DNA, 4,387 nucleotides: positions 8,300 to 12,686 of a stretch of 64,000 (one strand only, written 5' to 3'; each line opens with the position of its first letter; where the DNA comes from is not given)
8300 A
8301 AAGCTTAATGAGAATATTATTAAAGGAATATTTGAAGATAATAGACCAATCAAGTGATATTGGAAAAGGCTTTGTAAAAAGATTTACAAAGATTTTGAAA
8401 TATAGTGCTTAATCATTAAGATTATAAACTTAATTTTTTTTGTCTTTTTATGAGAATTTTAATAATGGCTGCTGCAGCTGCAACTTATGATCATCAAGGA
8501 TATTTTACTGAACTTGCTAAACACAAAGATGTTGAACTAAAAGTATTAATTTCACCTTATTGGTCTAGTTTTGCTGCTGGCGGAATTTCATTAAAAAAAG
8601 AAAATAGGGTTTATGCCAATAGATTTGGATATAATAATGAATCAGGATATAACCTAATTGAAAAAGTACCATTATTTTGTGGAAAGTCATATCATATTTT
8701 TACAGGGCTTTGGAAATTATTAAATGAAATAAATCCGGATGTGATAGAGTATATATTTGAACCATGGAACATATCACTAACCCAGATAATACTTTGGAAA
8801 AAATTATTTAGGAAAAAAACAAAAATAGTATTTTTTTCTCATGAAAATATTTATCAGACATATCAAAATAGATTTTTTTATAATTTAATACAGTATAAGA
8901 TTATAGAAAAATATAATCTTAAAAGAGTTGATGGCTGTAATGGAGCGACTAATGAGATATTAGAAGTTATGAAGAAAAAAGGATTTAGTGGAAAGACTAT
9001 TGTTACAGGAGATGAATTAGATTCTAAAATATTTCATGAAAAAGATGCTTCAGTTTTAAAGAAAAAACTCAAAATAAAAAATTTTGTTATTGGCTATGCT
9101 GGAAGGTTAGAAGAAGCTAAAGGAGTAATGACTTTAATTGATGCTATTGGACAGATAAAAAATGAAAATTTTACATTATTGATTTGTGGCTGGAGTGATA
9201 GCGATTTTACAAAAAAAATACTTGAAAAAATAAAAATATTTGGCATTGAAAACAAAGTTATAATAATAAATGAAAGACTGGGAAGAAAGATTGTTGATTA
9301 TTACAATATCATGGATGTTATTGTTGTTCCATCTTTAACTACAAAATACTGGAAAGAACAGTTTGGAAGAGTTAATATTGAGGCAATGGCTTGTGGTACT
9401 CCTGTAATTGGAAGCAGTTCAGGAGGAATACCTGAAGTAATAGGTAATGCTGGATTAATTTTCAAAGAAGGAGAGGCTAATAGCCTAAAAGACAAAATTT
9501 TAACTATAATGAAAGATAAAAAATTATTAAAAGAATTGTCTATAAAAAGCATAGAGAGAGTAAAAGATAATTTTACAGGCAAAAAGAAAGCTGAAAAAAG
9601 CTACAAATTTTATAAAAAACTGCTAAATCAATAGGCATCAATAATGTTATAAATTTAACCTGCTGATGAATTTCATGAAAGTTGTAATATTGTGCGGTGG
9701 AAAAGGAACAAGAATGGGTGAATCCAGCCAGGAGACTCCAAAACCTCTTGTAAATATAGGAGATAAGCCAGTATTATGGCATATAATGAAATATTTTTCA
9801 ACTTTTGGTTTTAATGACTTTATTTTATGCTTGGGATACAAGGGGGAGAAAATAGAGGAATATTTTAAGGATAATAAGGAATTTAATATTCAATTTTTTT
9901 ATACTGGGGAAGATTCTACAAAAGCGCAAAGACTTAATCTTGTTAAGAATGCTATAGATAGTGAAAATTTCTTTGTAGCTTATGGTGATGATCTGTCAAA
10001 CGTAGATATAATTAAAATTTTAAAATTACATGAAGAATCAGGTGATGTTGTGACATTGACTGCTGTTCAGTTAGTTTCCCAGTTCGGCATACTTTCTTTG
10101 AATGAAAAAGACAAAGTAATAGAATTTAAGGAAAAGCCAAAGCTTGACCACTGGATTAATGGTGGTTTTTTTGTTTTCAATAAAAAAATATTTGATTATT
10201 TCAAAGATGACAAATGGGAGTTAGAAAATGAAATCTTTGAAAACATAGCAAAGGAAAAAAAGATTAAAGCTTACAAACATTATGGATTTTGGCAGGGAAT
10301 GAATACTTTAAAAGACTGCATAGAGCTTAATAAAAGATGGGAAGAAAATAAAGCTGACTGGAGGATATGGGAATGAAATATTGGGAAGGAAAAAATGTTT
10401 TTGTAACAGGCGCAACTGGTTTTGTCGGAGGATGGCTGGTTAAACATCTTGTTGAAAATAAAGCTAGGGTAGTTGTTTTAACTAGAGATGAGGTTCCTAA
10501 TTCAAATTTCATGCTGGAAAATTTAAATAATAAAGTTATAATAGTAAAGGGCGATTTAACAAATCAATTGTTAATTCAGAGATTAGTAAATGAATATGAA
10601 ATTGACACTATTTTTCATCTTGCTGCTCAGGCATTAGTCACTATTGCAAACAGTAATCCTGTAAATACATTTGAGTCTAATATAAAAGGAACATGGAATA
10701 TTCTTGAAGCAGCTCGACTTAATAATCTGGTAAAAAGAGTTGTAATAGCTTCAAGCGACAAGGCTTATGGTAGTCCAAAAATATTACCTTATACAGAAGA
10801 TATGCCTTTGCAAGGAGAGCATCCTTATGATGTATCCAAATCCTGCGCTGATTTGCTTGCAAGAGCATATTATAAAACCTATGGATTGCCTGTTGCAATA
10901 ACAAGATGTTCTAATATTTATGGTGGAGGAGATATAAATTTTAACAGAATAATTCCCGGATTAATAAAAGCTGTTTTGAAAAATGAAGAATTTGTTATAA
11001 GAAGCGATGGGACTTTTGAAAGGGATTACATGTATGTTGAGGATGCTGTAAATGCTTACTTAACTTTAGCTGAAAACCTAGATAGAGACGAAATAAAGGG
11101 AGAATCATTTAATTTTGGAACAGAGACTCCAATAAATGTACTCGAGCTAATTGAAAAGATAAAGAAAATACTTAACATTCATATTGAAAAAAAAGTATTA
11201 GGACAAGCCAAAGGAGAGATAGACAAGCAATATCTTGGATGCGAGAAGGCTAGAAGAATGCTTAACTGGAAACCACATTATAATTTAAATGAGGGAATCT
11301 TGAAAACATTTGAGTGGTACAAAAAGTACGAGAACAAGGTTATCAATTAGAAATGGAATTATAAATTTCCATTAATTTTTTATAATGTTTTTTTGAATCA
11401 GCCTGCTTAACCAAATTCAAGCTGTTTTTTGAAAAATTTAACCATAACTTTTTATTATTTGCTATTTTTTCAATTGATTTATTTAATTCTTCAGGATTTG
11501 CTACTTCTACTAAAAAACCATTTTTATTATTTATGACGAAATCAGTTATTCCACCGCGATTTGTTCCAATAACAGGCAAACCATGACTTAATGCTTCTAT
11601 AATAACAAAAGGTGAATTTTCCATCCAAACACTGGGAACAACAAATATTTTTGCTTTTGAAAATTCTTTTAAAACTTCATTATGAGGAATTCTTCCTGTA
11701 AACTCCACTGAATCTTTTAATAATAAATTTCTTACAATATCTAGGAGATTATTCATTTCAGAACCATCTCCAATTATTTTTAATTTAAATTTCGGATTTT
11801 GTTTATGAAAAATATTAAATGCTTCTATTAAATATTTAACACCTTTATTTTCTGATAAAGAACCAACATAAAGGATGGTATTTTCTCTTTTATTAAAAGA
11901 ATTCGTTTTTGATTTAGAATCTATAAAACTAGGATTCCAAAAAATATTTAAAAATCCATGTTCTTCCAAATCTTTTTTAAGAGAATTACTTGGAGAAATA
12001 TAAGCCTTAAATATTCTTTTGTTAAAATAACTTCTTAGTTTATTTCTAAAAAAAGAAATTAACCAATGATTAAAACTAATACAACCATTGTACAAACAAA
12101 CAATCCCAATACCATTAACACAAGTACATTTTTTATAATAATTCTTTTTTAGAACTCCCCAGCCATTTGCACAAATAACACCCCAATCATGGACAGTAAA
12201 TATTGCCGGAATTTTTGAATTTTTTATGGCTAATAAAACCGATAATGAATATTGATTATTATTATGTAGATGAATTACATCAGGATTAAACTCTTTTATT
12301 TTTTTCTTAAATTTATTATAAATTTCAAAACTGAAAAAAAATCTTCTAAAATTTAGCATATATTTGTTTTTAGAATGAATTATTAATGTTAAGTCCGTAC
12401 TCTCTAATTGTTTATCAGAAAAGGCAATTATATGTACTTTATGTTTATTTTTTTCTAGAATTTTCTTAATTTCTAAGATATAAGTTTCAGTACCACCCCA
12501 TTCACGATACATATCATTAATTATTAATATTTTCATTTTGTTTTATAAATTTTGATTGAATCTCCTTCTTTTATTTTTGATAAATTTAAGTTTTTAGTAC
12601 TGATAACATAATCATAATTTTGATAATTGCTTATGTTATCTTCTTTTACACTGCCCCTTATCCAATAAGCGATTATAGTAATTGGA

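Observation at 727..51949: Exceptionally large (~50 kb) contiguous glycosylation island with AglB, AglH-like initiator, two flippases, three GT-C enzymes and at least 14 GT2/GT4 genes in an apparently small-genome archaeon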

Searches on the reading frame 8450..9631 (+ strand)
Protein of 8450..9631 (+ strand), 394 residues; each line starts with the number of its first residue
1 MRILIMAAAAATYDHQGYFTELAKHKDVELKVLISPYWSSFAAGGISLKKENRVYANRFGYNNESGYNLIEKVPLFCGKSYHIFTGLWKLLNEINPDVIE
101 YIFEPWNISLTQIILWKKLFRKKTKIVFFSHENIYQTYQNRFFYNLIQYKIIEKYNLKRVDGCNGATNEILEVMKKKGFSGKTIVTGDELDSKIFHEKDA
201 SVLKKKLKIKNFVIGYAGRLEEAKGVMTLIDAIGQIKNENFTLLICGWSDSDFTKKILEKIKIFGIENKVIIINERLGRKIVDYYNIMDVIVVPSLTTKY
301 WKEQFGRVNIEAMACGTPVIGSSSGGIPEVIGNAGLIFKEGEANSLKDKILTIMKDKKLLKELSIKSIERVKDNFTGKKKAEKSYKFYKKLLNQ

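Call 3: search_protein_families(library=pfam, proteins=[window:8450-9631:+], max_evalue=0.001)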
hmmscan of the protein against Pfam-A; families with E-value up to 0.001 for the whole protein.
window:8450-9631:+ (394 aa): 3 families
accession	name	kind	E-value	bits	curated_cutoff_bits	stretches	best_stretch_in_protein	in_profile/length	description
PF00534.26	Glycos_transf_1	-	1.6e-33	116.1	26.4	1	206-366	8-168/172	Glycosyl transferases group 1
PF13692.12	Glyco_trans_1_4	-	2.8e-28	99.4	27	1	212-356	2-142/142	Glycosyl transferases group 1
PF20706.3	GT4-conflict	-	5.8e-07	29.3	26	1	211-341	197-327/385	Family 4 Glycosyltransferase in conflict systems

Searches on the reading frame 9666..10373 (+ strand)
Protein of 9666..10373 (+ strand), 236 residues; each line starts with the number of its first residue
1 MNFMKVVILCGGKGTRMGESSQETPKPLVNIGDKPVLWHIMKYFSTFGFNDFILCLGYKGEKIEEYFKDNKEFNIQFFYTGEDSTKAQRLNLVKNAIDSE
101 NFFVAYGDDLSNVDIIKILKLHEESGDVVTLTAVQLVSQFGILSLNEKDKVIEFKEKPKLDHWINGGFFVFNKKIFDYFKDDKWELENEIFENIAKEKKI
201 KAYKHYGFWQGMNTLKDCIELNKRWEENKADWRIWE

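Call 3: search_protein_families(library=pfam, proteins=[window:9666-10373:+], max_evalue=0.001)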
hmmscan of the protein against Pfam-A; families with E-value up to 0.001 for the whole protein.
window:9666-10373:+ (236 aa): 2 families
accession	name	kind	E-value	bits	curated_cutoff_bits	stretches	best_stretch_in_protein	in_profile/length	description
PF00483.29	NTP_transferase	-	3.4e-28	99.3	21.2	1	5-223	1-240/245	Nucleotidyl transferase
PF12804.13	NTP_transf_3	-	2e-09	38.3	27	1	6-80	1-65/160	MobA-like NTP transferase domain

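Call 10: search_protein_families(library=ncbifam, proteins=[window:9666-10373:+], max_evalue=0.00001)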
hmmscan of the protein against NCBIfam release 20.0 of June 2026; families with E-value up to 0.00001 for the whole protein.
window:9666-10373:+ (236 aa): 30 families (the best 25 are shown)
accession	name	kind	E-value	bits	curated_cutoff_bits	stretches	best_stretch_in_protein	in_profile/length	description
TIGR02623.1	G1P_cyt_trans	equivalog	9.1e-71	238.3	300.25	2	73-235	93-255/255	glucose-1-phosphate cytidylyltransferase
TIGR03992.1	Arch_glmU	subfamily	2.7e-35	122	292.1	1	4-224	1-226/393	bifunctional sugar-1-phosphate nucleotidylyltransferase/acetyltransferase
NF052502.1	man1P_GTase_Rv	exception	7.7e-30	103.9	440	1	5-219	2-224/352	mannose-1-phosphate guanylyltransferase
NF049965.1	GlMnHpPGnyltfHddC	equivalog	5.7e-28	98.1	300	1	4-202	1-198/221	D-glycero-D-manno-heptose 1-phosphate guanosyltransferase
NF041313.1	UDPGP_AglF_Halo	equivalog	1.5e-25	90.1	400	1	4-221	1-230/234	UTP--glucose-1-phosphate uridylyltransferase AglF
NF041173.1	Sug_nt_acttase_Thmprot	equivalog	6.9e-24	84.5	600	1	4-228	1-230/405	bifunctional sugar-1-phosphate nucleotidylyltransferase/acetyltransferase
TIGR01208.1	rmlA_long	equivalog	1.4e-23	83.4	320.25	1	5-223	1-232/353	glucose-1-phosphate thymidylyltransferase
NF045761.1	NAMPUrTaseMurU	equivalog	2.3e-20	73.4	250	1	4-222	1-224/226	N-acetylmuramate alpha-1-phosphate uridylyltransferase MurU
TIGR02091.1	glgC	equivalog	6.9e-17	61.6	424.9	1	6-219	3-253/364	glucose-1-phosphate adenylyltransferase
NF003670.0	PRK05293.1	equivalog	1.4e-14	53.8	470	1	76-223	96-256/382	glucose-1-phosphate adenylyltransferase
TIGR01173.1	glmU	equivalog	5.5e-14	51.8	366.85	1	4-176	1-177/452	bifunctional UDP-N-acetylglucosamine diphosphorylase/glucosamine-1-phosphate N-acetyltransferase GlmU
NF002772.0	PRK02862.1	equivalog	3.5e-13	49.1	537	1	79-161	97-182/429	glucose-1-phosphate adenylyltransferase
NF041135.1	IPPtranDIPPsyn_Thcocales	equivalog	3.8e-13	49.2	580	1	4-217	1-209/419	bifunctional L-myo-inositol-1-phosphate cytidylyltransferase/CDP-L-myo-inositol myo-inositolphosphotransferase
NF001947.0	PRK00725.1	subfamily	1.8e-11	43.5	470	1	71-164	103-199/426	glucose-1-phosphate adenylyltransferase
TIGR01099.1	galU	equivalog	2.2e-11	43.9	326.8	1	4-96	2-90/261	UTP--glucose-1-phosphate uridylyltransferase GalU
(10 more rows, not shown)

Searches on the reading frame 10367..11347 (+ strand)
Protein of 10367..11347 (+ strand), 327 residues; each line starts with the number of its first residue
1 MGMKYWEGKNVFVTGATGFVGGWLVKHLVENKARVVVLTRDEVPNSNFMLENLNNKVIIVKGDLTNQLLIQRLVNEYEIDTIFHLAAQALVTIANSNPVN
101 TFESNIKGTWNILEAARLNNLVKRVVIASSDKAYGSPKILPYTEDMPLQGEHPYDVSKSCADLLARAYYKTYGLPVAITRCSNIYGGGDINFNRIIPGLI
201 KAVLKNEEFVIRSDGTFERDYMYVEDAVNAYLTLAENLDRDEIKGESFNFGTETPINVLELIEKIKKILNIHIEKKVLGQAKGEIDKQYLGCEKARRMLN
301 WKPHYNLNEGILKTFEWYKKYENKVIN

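Call 3: search_protein_families(library=pfam, proteins=[window:10367-11347:+], max_evalue=0.001)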
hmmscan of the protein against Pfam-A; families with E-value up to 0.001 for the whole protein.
window:10367-11347:+ (327 aa): 10 families
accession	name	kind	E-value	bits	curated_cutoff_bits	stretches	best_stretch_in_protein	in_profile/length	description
PF16363.11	GDP_Man_Dehyd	-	2.5e-57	195.3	27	1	12-312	1-330/332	GDP-mannose 4,6 dehydratase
PF01370.27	Epimerase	-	5.1e-56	190.2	20.9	1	11-250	1-239/240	NAD dependent epimerase/dehydratase family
PF02719.21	Polysacc_synt_2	-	2.6e-22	79.8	20.2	1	11-284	1-267/293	Polysaccharide biosynthesis protein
PF01073.25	3Beta_HSD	-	7.7e-19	68.2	22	1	13-273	2-272/280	3-beta hydroxysteroid dehydrogenase/isomerase family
PF07993.18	NAD_binding_4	-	9e-16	58.2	20.1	1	13-203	1-229/258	Male sterility protein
PF04321.23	RmlD_sub_bind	-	3.4e-12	46.5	27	1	10-252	2-214/287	RmlD substrate binding domain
PF08659.16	KR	-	5.8e-09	36.5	22.6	1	11-142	3-149/180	KR domain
PF05368.20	NmrA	-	1.2e-08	35.4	27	1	9-129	3-106/298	NmrA-like family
PF13460.12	NAD_binding_10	-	1.4e-07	32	27.2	1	15-136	1-104/184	NAD(P)H-binding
PF00106.31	adh_short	-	2.3e-05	24.4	26.6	1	9-114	1-117/195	short chain dehydrogenase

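Call 10: search_protein_families(library=ncbifam, proteins=[window:10367-11347:+], max_evalue=0.00001)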
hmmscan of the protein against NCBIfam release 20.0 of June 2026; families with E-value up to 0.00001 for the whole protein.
window:10367-11347:+ (327 aa): 34 families (the best 25 are shown)
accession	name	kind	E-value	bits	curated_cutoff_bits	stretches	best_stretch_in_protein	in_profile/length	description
TIGR02622.1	CDP_4_6_dhtase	equivalog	5.1e-67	226.5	278.45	1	6-322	2-335/352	CDP-glucose 4,6-dehydratase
TIGR01181.1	dTDP_gluc_dehyt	equivalog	2.7e-57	194.3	365.1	1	11-323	2-316/321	dTDP-glucose 4,6-dehydratase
TIGR04180.1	EDH_00030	hypoth_equivalog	2.3e-51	174.6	475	1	11-306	1-297/297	NAD-dependent 4,6-dehydratase LegB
TIGR01179.1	galE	equivalog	4.2e-45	154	262.3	1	11-323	2-330/332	UDP-glucose 4-epimerase GalE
NF007490.0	PRK10084.1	subfamily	2.2e-36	125.6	649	1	11-323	3-339/361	dTDP-glucose 4,6-dehydratase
NF007582.0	PRK10217.1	equivalog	3.3e-35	121.8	698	1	9-322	2-335/355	dTDP-glucose 4,6-dehydratase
NF007956.0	PRK10675.1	subfamily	3.5e-27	95.4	394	2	10-160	2-155/338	UDP-glucose 4-epimerase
NF047922.1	GDPFucSynFcl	equivalog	2.3e-23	83.1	500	1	8-323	2-306/308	GDP-L-fucose synthase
NF011728.1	PRK15181.1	equivalog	4.2e-23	81.9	760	1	9-319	16-338/348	Vi polysaccharide biosynthesis UDP-N-acetylglucosaminuronic acid C-4 epimerase TviC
TIGR03466.1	HpnA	hypoth_equivalog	3.3e-21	75.5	367.65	1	10-191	2-177/327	hopanoid-associated sugar epimerase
TIGR01472.1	gmd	equivalog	9.4e-21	74.4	415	1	10-311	2-331/342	GDP-mannose 4,6-dehydratase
TIGR02197.1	heptose_epim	equivalog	4.9e-20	71.9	274.6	1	12-319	2-314/316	ADP-glyceromanno-heptose 6-epimerase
TIGR03589.1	PseB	equivalog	2.9e-18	65.9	407.75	1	7-134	3-129/324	UDP-N-acetylglucosamine 4,6-dehydratase (inverting)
NF042423.1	oxyalk_red_Shew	equivalog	1.4e-17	63.8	580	1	9-272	9-260/331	2-alkyl-3-oxoalkanoate reductase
NF043036.1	ErythonDh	equivalog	2.9e-16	59.6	325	1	10-169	2-164/321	D-erythronate dehydrogenase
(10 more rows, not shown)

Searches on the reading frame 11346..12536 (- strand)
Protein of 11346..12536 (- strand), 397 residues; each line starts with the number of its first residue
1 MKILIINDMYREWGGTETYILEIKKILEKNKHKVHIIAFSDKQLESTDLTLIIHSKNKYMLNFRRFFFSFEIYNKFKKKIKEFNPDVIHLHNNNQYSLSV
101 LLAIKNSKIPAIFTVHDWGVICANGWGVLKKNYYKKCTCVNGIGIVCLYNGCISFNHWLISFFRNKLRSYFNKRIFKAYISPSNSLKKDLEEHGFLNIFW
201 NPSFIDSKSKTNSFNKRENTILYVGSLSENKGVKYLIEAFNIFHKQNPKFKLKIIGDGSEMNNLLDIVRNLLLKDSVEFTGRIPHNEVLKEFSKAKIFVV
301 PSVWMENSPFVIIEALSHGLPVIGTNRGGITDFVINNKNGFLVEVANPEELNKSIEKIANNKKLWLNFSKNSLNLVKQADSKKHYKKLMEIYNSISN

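Call 3: search_protein_families(library=pfam, proteins=[window:11346-12536:-], max_evalue=0.001)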
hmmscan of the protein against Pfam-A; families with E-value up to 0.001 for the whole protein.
window:11346-12536:- (397 aa): 6 families
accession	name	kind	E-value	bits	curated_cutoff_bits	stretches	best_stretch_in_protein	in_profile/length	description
PF00534.26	Glycos_transf_1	-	1.1e-42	145.9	26.4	1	207-372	4-169/172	Glycosyl transferases group 1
PF13692.12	Glyco_trans_1_4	-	1.3e-33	116.7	27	1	219-361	2-142/142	Glycosyl transferases group 1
PF13439.12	Glyco_transf_4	-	2.4e-21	76.9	28.5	1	13-195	1-154/170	Glycosyltransferase Family 4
PF13579.12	Glyco_trans_4_4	-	2.7e-08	34.7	29.7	1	14-120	1-106/158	Glycosyl transferase 4-like domain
PF13477.12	Glyco_trans_4_2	-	4.9e-07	30.4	23.4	1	17-121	10-112/139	Glycosyl transferase 4-like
PF20706.3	GT4-conflict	-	0.00035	20.1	26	1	209-337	189-323/385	Family 4 Glycosyltransferase in conflict systems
